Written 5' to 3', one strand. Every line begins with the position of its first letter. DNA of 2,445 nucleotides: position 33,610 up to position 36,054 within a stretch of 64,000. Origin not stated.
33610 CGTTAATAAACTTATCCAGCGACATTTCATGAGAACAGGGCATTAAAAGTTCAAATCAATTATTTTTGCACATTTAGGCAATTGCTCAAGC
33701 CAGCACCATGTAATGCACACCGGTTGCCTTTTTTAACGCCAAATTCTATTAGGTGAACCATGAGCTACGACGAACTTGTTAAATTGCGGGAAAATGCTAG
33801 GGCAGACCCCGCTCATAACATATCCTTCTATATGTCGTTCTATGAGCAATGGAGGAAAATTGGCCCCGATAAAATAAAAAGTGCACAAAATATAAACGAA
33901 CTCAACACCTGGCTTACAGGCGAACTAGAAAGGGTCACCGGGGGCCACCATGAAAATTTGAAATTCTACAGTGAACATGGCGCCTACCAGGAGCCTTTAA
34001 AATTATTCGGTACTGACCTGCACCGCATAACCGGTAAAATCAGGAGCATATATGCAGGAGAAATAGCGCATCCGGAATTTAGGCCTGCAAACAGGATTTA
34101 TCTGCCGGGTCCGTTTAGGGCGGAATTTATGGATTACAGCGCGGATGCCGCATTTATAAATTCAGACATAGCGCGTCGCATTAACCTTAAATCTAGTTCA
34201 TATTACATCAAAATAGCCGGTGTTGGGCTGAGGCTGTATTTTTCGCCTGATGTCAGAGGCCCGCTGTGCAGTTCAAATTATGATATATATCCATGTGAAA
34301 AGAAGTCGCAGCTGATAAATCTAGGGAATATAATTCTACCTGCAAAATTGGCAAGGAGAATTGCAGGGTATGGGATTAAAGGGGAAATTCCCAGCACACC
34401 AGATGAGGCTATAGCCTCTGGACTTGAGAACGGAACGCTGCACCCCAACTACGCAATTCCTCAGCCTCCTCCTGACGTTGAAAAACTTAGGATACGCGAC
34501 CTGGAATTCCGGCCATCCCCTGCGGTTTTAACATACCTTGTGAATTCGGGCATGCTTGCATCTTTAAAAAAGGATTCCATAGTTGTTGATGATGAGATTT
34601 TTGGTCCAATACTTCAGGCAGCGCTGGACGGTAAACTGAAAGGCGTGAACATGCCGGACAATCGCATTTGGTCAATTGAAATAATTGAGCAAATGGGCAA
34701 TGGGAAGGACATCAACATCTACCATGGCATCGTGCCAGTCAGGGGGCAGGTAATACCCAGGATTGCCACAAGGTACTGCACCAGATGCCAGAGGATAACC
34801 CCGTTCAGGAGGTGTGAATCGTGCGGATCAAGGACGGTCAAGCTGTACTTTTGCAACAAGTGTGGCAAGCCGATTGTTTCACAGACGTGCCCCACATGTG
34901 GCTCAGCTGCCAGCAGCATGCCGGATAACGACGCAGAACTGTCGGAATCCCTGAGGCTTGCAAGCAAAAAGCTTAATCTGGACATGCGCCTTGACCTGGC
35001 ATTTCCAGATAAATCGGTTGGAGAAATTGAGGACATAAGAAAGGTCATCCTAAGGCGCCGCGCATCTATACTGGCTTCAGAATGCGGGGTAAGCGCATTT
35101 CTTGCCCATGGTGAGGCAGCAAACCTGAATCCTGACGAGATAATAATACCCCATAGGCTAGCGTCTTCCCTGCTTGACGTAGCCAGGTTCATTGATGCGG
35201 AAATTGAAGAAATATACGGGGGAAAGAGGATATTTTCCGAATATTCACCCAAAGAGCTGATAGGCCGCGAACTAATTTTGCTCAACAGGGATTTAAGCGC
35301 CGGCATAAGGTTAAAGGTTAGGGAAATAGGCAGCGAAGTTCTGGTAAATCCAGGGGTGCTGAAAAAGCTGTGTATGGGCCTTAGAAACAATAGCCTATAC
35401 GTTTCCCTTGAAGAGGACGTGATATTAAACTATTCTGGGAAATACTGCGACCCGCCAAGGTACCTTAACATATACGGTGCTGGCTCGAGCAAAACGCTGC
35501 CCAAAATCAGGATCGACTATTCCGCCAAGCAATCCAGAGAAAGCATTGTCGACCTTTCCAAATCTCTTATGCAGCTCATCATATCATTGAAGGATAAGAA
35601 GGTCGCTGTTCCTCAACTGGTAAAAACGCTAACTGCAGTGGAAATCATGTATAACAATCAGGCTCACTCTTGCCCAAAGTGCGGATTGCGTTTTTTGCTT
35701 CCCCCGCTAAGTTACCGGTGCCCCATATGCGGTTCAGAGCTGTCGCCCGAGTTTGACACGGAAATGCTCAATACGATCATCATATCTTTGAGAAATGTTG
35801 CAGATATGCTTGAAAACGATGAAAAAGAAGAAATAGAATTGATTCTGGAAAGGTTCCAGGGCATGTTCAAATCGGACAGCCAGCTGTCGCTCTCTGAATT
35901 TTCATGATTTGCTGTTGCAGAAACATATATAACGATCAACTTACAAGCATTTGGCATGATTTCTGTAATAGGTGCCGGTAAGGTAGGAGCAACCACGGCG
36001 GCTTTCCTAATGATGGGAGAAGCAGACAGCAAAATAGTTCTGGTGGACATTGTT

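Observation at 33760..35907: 715-aa multi-zinc-ribbon protein resembling the C-terminal half of the PolD large subunit (DP2) with a degenerate catalytic acidic motif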

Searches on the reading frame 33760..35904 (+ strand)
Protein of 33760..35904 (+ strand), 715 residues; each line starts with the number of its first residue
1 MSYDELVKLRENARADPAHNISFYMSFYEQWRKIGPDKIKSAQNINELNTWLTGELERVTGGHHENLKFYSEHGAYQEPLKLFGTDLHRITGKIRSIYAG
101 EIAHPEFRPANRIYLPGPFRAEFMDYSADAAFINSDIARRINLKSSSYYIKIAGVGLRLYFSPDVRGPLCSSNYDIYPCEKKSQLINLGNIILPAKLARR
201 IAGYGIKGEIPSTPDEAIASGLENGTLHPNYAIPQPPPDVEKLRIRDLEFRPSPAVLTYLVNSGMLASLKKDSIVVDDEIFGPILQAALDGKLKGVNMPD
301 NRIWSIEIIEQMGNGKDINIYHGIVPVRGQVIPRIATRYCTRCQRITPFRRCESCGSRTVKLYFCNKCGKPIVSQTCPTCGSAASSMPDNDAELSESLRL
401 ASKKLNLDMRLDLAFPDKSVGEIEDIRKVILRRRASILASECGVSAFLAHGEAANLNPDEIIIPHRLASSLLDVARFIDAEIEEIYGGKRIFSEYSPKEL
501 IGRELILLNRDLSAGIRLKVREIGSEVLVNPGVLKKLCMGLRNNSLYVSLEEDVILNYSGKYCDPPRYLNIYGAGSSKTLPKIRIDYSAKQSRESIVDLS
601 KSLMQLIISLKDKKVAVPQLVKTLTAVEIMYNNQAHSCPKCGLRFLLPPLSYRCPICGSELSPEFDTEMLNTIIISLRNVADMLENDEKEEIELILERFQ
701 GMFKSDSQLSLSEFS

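Call 3: search_protein_families(library=pfam, proteins=[window:33760-35904:+], max_evalue=1)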
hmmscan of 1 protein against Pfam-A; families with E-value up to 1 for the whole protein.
window:33760-35904:+ (715 aa): 9 families
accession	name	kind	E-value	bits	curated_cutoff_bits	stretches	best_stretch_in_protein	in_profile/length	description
PF12773.13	DZR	-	2.9e-06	27.8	27.3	2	364-385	14-35/45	Double zinc ribbon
PF24846.1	PolC_DP2_cat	-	4.9e-06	26.2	24.3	1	452-518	86-152/299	DNA polymerase II large subunit DP2, catalytic domain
PF24844.1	PolC_DP2_central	-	0.011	15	24.3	1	334-370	332-368/372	DNA polymerase II large subunit DP2, central domain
PF20173.3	ZnF_RZ-type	-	0.026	14.6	27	1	362-382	19-39/54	RZ type zinc finger domain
PF07191.17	Zn_ribbon_6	-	0.07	13.6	25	0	340-382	3-47/67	Double zinc ribbon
PF13248.11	Zn_ribbon_3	-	0.2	11.6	27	0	652-663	3-14/26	zinc-ribbon domain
PF18508.7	zf_C2H2_13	-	0.31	11.1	26.5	1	365-375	20-30/42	Zinc finger domain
PF03804.19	DUF325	-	0.41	10.9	28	1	339-373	81-115/137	Viral proteins of unknown function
PF01155.25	HypA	-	0.42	11.1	28.9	0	627-660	62-95/112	Hydrogenase/urease nickel incorporation, metallochaperone, hypA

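Call 4: search_protein_families(library=ncbifam, proteins=[window:33760-35904:+], max_evalue=1)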
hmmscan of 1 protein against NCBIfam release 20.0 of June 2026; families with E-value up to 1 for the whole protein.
window:33760-35904:+ (715 aa): 10 families
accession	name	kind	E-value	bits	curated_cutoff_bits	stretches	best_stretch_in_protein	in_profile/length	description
NF003103.0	PRK04023.1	equivalog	1.7e-22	78.9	1269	3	328-438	621-728/1125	DNA polymerase II large subunit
NF011302.0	PRK14714.1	equivalog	6.4e-18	63.7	1791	3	333-408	676-756/1350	DNA-directed DNA polymerase II large subunit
TIGR00354.1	polC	equivalog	1.1e-08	33.2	702.15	3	454-516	759-821/1096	DNA polymerase II large subunit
NF011303.0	PRK14715.1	equivalog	2.1e-08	31.7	1585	2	455-517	808-870/1627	DNA-directed DNA polymerase II large subunit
NF041664.1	RNAP_arch_Epp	equivalog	0.0018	18.2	50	1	340-359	3-22/57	transcription elongation factor subunit Spt4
NF011453.0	PRK14873.1-3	equivalog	0.022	12.8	812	1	260-387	321-439/653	primosome assembly protein PriA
NF010366.0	PRK13795.1-1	equivalog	0.083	11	745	1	358-386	34-62/667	hypothetical protein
NF001605.0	PRK00398.1-2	equivalog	0.093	12.6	63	0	652-668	2-18/43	DNA-directed RNA polymerase subunit P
TIGR02487.1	NrdD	equivalog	0.46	8.9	326.35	1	612-679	501-563/581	anaerobic ribonucleoside-triphosphate reductase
NF006224.0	PRK08351.1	equivalog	0.76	9.8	108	0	337-359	3-25/61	DNA-directed RNA polymerase subunit E''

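Call 5: search_solved_structures(query=window:33760-35904:+, max_evalue=1, show_alignments=3)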
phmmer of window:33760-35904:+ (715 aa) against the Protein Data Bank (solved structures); distinct sequences matched with E-value up to 1: 10.
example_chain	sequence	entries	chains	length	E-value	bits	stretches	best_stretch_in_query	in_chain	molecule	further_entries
6knb_B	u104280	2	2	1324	2.4e-09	39.3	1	455-530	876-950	DNA polymerase D DP2 (DNA polymerase II large) subunit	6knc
6hms_B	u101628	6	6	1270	2.5e-09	39.3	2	450-519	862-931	DNA polymerase II large subunit,DNA polymerase II large subunit | DP2 | DNA polymerase II large subunit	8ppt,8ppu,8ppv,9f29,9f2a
6t8h_B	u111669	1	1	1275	2.5e-09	39.2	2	450-519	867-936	DP2 subunit of D-family DNA-polymerase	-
5ijl_A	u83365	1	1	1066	5.2e-06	28.3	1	450-519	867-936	DNA polymerase II large subunit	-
6zff_A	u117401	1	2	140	0.034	15.7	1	591-701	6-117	DNA double-strand break repair Rad50 ATPase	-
1l8d_A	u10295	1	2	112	0.055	15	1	650-701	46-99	DNA double-strand break repair rad50 ATPase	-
8ey3_A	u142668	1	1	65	0.077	14.5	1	629-663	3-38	Cys_rich_CPCC domain-containing protein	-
8ey4_I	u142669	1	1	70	0.21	13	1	630-663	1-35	Cys_rich_CPCC domain-containing protein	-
6ydh_A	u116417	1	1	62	0.54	11.7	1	633-662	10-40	DUF1610 domain-containing protein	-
2aus_D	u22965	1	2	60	0.56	11.7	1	362-384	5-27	Ribosome biogenesis protein Nop10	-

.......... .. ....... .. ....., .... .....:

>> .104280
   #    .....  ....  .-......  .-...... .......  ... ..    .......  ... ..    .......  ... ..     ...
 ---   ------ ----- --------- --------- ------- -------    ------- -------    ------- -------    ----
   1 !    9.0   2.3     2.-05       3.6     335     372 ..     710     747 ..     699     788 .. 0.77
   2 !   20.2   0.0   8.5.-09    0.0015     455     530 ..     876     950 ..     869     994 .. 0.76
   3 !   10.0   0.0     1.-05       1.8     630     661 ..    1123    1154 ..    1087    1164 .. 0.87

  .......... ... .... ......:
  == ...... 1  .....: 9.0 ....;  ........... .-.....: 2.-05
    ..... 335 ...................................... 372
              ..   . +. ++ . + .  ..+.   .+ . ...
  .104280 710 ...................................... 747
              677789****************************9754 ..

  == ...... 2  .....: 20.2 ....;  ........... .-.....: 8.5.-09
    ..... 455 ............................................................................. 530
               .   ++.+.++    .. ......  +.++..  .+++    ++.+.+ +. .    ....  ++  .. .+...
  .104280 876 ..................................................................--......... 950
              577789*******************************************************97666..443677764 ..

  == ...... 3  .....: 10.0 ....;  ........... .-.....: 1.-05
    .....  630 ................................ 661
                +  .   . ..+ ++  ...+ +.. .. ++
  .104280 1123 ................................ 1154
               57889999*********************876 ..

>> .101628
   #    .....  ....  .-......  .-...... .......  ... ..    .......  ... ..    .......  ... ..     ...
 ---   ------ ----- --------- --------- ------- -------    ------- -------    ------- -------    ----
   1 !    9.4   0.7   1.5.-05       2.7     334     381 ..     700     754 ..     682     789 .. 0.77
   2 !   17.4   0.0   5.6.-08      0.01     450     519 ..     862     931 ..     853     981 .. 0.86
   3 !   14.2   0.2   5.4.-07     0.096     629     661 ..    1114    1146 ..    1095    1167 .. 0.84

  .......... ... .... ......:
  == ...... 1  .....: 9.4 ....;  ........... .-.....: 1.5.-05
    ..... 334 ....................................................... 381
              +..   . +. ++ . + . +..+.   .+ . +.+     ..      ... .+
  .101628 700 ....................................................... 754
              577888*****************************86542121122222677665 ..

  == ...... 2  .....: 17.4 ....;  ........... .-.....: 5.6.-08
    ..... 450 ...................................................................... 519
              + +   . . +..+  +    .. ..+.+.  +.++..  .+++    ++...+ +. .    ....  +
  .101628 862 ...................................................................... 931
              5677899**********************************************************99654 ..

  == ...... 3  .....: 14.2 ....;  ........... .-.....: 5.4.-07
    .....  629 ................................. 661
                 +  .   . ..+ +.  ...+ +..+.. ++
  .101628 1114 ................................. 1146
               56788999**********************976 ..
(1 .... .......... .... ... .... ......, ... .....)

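Call 6: find_homologous_proteins(query=window:33760-35904:+)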
Query window:33760-35904:+ (715 aa): 10 proteins with E <= 0.001 among 8000 candidates.
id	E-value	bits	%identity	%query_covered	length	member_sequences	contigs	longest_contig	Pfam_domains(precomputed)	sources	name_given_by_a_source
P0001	0.0e+0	1625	100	100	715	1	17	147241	PF12773.14,PF24846.2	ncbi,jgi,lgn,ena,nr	ncbi:MAG: hypothetical protein JRN26_06050 [Nitrososphaerota archaeon]|jgi:hypothetical protein|nr:h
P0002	0.0e+0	1266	77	100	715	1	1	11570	PF12773.14,PF24846.2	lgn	-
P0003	0.0e+0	1142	71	100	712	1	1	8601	PF12773.14,PF24846.2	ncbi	-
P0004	3.0e-292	989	61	100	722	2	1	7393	-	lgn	-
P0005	2.0e-290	983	60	100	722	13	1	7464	PF12773.14,PF24846.2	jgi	-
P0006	3.0e-284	963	74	80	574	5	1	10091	-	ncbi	ncbi:MAG: hypothetical protein QXQ65_02195, partial [Conexivisphaerales archaeon]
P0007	6.7e-278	942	59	100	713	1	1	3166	PF12773.14,PF24846.2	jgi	-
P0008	3.4e-223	761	81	58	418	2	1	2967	PF12773.14,PF24846.2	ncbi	-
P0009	5.1e-151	523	57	56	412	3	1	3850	-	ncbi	-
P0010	9.2e-5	39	22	33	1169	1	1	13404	PF03833.20,PF24844.2,PF24846.2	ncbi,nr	ncbi:DNA polymerase II large subunit [Candidatus Woesearchaeota archaeon]|nr:DNA polymerase II large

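Call 22: list_cluster_members(proteins=[P0001, P0002, P0003, P0004, P0005, P0006, P0007, P0008, P0009])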
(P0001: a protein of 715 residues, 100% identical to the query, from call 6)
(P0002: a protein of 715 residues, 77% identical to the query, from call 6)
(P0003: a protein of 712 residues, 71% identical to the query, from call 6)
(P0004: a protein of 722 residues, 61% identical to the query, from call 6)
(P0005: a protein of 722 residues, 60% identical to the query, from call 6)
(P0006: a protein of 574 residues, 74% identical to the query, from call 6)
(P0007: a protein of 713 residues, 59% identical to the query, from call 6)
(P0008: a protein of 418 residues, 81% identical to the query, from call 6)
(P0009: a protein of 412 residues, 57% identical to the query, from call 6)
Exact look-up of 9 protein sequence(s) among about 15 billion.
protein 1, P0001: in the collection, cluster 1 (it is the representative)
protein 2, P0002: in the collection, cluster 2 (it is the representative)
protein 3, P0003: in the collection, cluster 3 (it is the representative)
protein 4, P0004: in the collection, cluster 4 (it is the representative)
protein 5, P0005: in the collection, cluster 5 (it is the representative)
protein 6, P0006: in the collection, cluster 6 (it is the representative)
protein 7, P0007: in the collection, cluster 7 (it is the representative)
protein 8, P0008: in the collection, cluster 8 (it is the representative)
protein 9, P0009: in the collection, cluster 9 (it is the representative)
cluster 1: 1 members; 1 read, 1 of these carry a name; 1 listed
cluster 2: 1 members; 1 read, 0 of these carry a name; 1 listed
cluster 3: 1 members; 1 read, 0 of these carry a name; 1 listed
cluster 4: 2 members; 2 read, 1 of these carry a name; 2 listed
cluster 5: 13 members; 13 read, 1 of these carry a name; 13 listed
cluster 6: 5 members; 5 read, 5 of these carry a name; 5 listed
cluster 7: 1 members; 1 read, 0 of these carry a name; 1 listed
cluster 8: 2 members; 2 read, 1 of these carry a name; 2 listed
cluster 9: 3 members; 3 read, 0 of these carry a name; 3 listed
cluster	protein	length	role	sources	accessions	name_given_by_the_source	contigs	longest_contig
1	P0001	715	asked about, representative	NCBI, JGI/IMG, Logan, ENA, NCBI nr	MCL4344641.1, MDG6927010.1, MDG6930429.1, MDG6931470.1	MAG: hypothetical protein JRN26_06050 [Nitrososphaerota archaeon] | hypothetical protein | hypothetical protein [Nitrososphaerota archaeon]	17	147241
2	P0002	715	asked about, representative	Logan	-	-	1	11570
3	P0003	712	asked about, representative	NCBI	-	-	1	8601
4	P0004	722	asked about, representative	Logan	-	-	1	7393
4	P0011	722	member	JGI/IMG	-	rubrerythrin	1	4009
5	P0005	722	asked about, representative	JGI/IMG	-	-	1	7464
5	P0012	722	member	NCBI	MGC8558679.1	MAG: hypothetical protein ACP5NC_06795 [Nitrososphaeria archaeon]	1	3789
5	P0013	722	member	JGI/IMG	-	-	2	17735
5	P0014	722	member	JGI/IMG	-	-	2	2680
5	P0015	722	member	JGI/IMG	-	-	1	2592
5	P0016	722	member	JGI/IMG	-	-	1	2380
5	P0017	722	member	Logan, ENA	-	-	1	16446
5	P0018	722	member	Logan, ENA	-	-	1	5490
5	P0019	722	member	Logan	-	-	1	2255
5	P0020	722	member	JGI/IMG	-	-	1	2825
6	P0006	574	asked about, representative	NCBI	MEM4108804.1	MAG: hypothetical protein QXQ65_02195, partial [Conexivisphaerales archaeon]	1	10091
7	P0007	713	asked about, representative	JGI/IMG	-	-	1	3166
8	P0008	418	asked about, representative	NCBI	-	-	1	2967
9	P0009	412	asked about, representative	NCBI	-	-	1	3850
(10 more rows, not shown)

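Call 23: predict_structure(alignment_id=A1)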
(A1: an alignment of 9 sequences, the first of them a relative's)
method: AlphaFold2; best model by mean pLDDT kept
length: 715 residues; sequences in the alignment: 9
mean_pLDDT: 42.1   pTM: 0.30
mean pLDDT of the five models: 42.1, 40.2, 39.8, 36.4, 35.7
residues with pLDDT >= 90: 4; 70-90: 45; 50-70: 123; < 50: 543
segments of 3 or more residues with pLDDT < 50: 1-46, 55-195, 201-205, 254-258, 301-603, 605-613, 646-650, 703-715
pLDDT, mean of each block of 10 residues (from residue 1): 37 33 38 43 49 49 44 38 36 41 30 32 40 42 39 42 36 24 32 49 52 78 78 73 85 53 52 63 85 77 41 31 29 25 33 38 32 40 41 33 30 25 29 28 23 27 30 41 38 43 34 30 26 29 27 26 32 32 33 39 47 49 51 52 48 55 51 53 58 58 39 29
secondary structure, 60 per line:
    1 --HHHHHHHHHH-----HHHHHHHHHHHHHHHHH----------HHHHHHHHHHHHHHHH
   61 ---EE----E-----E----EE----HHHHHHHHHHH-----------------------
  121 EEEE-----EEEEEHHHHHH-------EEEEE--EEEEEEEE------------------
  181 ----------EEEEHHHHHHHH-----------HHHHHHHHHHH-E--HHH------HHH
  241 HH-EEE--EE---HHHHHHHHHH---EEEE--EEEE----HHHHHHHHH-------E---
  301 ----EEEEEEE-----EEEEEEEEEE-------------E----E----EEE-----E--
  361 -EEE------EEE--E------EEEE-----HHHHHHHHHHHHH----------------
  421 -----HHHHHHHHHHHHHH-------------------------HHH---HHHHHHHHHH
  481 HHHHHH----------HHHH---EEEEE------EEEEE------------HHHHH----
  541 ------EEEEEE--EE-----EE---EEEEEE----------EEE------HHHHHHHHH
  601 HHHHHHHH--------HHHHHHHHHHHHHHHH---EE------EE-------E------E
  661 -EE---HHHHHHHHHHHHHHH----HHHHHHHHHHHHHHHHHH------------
elements in order (helices of 4 or more, strands of 3 or more residues): H3-12 H18-34 H45-60 H87-97 E121-124 E130-134 H135-140 E148-152 E155-162 E191-194 H195-202 H214-224 H238-242 E244-246 H254-263 E267-270 E273-276 H281-289 E305-311 E317-326 E350-352 E362-364 E371-373 E383-386 H392-404 H426-439 H471-486 H497-500 E504-508 E515-519 H532-536 E547-552 E567-572 E583-585 H592-608 H617-632 H667-681 H686-703

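Call 24: search_protein_representatives(alignment_id=A1)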
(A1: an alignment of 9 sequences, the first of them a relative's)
Query: 9 sequences, 715 profile positions. Proteins with E-value up to 0.001 (for the whole library): 174; up to 1e-10: 55; up to 1e-30: 5. The best 150 are listed.
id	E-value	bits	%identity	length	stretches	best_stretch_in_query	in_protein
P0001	0.0e+00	1398.3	-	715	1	1-715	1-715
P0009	6.9e-221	751.6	-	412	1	1-405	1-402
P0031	1.7e-106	373.5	-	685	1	44-714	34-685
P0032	1.2e-90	321.0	-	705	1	2-714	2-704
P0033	1.5e-48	182.0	-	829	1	128-714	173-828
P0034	8.4e-25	103.4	-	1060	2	451-714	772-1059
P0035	1.1e-22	96.4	-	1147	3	334-468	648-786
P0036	3.0e-22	95.0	-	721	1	319-714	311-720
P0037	6.2e-21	90.6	-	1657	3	328-407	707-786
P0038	2.1e-19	85.6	-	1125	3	452-562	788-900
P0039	3.3e-19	84.9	-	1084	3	282-439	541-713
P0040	3.6e-18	81.5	-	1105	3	336-446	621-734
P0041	1.3e-17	79.6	-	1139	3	332-435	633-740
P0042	2.4e-16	75.4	-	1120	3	328-404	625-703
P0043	4.2e-16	74.7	-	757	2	334-525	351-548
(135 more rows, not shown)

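Call 37: find_homologous_proteins(query=A2, max_evalue=1e-10)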
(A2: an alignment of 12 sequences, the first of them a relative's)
Query A2 (12 sequences) (715 aa, profile of the alignment): 15 proteins with E <= 1e-10 among 8000 candidates.
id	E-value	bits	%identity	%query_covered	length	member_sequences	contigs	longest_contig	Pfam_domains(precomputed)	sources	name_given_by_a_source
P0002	0.0e+0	1234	77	100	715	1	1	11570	PF12773.14,PF24846.2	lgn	-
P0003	0.0e+0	1218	71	100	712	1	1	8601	PF12773.14,PF24846.2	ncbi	-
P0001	0.0e+0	1214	100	100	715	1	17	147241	PF12773.14,PF24846.2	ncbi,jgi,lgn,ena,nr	ncbi:MAG: hypothetical protein JRN26_06050 [Nitrososphaerota archaeon]|jgi:hypothetical protein|nr:h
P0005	0.0e+0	1172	60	100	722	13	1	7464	PF12773.14,PF24846.2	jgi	-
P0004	0.0e+0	1167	61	100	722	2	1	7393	-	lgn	-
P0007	0.0e+0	1149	59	100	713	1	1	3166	PF12773.14,PF24846.2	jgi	-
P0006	1.1e-280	951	74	80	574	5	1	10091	-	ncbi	ncbi:MAG: hypothetical protein QXQ65_02195, partial [Conexivisphaerales archaeon]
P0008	6.2e-219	747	81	58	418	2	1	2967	PF12773.14,PF24846.2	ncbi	-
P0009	6.6e-182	625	57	56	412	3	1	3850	-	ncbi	-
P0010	2.4e-31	127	22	33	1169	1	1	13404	PF03833.20,PF24844.2,PF24846.2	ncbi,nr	ncbi:DNA polymerase II large subunit [Candidatus Woesearchaeota archaeon]|nr:DNA polymerase II large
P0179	1.5e-23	101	22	34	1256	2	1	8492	PF03833.20,PF24844.2,PF24846.2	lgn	-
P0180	3.1e-21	94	24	25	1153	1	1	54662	PF03833.20,PF24844.2,PF24846.2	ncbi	ncbi:MAG: DNA polymerase II large subunit [Candidatus Nanohaloarchaea archaeon]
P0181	1.0e-16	79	21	26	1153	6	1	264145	PF03833.20,PF24844.2,PF24846.2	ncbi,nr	ncbi:DNA polymerase II large subunit [archaeon]|nr:DNA polymerase II large subunit [archaeon]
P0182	3.7e-15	74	22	24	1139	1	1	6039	PF03833.20,PF24844.2,PF24846.2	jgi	jgi:DNA polymerase II large subunit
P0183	3.0e-14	71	22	26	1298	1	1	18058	PF03833.20,PF24844.2,PF24846.2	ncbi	-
